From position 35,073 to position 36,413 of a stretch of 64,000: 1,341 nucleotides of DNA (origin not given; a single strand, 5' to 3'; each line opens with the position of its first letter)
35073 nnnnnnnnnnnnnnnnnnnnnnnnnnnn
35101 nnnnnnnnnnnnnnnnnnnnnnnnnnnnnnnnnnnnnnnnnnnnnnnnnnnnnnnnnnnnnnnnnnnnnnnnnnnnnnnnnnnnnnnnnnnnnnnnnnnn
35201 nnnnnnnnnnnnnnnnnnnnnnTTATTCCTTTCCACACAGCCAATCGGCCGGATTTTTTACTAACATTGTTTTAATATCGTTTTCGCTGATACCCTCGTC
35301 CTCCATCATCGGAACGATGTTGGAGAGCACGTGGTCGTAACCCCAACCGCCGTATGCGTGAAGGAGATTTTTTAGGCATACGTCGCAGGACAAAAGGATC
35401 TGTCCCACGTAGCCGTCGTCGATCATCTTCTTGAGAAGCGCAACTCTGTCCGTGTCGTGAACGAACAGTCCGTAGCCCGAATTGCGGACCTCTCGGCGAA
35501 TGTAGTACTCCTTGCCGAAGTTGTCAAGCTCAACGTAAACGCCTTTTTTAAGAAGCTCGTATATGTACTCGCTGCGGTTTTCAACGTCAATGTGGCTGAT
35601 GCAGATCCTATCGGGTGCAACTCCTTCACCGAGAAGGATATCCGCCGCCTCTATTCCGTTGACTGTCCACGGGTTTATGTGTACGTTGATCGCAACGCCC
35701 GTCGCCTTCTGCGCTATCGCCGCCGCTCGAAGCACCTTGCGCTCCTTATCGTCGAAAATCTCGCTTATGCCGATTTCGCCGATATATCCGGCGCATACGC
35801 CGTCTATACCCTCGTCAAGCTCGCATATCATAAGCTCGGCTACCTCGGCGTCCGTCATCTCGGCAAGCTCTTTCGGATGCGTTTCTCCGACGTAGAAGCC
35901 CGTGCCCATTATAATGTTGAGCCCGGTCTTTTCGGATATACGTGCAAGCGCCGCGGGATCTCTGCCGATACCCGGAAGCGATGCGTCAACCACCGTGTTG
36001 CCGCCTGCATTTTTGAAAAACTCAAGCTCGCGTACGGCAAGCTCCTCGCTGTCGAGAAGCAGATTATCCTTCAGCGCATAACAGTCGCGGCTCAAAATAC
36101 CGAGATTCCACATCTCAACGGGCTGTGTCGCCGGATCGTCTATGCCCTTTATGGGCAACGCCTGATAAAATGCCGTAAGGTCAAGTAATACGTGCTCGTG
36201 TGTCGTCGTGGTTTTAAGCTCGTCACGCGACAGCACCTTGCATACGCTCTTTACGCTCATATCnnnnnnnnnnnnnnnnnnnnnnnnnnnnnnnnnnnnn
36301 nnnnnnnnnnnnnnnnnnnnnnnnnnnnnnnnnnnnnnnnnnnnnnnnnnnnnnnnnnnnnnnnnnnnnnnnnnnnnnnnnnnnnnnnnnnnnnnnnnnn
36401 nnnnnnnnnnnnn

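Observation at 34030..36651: Second copy of the ASRT-like / M24 / amidohydrolase-superfamily module, reshuffled and under a divergent AraC regulator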

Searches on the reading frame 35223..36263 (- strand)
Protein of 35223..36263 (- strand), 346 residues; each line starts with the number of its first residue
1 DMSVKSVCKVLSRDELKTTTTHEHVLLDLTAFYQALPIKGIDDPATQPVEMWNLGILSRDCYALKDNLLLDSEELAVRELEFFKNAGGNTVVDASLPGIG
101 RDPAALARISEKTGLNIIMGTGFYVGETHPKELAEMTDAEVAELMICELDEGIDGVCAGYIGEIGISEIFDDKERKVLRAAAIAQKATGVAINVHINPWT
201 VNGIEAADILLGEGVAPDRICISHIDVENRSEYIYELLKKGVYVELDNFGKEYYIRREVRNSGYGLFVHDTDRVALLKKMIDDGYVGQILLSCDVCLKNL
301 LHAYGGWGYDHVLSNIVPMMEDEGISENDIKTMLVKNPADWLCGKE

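Call 4: search_protein_families(library=pfam, proteins=[window:35223-36263:-], max_evalue=0.01)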
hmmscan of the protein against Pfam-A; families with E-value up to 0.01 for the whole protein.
window:35223-36263:- (346 aa): 1 family
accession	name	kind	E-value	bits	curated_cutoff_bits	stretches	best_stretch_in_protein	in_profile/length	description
PF02126.24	PTE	-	2.4e-63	214.8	22.4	1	12-342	2-297/298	Phosphotriesterase family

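Call 5: search_protein_families(library=ncbifam, proteins=[window:35223-36263:-], max_evalue=0.01)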
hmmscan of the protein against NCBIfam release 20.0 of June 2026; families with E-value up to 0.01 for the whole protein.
window:35223-36263:- (346 aa): 3 families
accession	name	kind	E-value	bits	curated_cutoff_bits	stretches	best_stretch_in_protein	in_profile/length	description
NF007373.0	PRK09875.1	equivalog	3.2e-46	158.2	486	1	64-341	22-290/292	phosphotriesterase-related protein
NF041153.1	organophos_OPH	equivalog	2.5e-25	89.4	500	1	74-342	81-358/365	organophosphate hydrolase OPH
NF045706.1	PhFuoseLconase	equivalog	1.3e-23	83.6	630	1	66-342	39-324/332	phospho-furanose lactonase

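Call 12: search_solved_structures(query=window:35223-36263:-, max_evalue=0.00001, show_alignments=2)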
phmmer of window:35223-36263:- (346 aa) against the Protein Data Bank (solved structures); distinct sequences matched with E-value up to 0.00001: 128 (the best 60 are shown).
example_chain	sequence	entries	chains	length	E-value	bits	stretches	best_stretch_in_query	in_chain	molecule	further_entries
9efa_A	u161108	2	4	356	5e-53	183.6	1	6-342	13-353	Phosphotriesterase-related protein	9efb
3k2g_A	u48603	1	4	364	1.9e-47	165.3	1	16-339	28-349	Resiniferatoxin-binding, phosphotriesterase-related protein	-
3rhg_A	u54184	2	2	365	8.8e-43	149.9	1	11-344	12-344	Putative phophotriesterase | Amidohydrolase Pmi1525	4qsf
4lef_C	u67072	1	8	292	1e-36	130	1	69-341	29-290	Phosphotriesterase homology protein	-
1bf6_A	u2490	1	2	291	1.1e-36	129.8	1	69-341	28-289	PHOSPHOTRIESTERASE HOMOLOGY PROTEIN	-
5ch9_A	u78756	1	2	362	1.4e-30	109.8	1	72-340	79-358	Phosphotriesterase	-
4ha0_A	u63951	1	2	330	7.2e-30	107.5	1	72-340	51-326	Phosphotriesterase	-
3orw_A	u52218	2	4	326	9.5e-30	107.1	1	72-340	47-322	Phosphotriesterase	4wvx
3tnb_A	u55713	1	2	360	9.5e-30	107.1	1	72-340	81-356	Phosphotriesterase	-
4h9u_A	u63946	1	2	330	9.8e-30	107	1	72-340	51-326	Phosphotriesterase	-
3tn6_A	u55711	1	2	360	1.1e-29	106.9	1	72-340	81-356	Phosphotriesterase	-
4h9y_A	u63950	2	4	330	1.1e-29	106.8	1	72-340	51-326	Phosphotriesterase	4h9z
3tn4_A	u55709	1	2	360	1.3e-29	106.6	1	72-340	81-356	Phosphotriesterase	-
3tn3_A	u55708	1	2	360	1.5e-29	106.5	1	72-340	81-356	Phosphotriesterase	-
4h9v_A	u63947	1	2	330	1.7e-29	106.3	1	72-340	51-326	Phosphotriesterase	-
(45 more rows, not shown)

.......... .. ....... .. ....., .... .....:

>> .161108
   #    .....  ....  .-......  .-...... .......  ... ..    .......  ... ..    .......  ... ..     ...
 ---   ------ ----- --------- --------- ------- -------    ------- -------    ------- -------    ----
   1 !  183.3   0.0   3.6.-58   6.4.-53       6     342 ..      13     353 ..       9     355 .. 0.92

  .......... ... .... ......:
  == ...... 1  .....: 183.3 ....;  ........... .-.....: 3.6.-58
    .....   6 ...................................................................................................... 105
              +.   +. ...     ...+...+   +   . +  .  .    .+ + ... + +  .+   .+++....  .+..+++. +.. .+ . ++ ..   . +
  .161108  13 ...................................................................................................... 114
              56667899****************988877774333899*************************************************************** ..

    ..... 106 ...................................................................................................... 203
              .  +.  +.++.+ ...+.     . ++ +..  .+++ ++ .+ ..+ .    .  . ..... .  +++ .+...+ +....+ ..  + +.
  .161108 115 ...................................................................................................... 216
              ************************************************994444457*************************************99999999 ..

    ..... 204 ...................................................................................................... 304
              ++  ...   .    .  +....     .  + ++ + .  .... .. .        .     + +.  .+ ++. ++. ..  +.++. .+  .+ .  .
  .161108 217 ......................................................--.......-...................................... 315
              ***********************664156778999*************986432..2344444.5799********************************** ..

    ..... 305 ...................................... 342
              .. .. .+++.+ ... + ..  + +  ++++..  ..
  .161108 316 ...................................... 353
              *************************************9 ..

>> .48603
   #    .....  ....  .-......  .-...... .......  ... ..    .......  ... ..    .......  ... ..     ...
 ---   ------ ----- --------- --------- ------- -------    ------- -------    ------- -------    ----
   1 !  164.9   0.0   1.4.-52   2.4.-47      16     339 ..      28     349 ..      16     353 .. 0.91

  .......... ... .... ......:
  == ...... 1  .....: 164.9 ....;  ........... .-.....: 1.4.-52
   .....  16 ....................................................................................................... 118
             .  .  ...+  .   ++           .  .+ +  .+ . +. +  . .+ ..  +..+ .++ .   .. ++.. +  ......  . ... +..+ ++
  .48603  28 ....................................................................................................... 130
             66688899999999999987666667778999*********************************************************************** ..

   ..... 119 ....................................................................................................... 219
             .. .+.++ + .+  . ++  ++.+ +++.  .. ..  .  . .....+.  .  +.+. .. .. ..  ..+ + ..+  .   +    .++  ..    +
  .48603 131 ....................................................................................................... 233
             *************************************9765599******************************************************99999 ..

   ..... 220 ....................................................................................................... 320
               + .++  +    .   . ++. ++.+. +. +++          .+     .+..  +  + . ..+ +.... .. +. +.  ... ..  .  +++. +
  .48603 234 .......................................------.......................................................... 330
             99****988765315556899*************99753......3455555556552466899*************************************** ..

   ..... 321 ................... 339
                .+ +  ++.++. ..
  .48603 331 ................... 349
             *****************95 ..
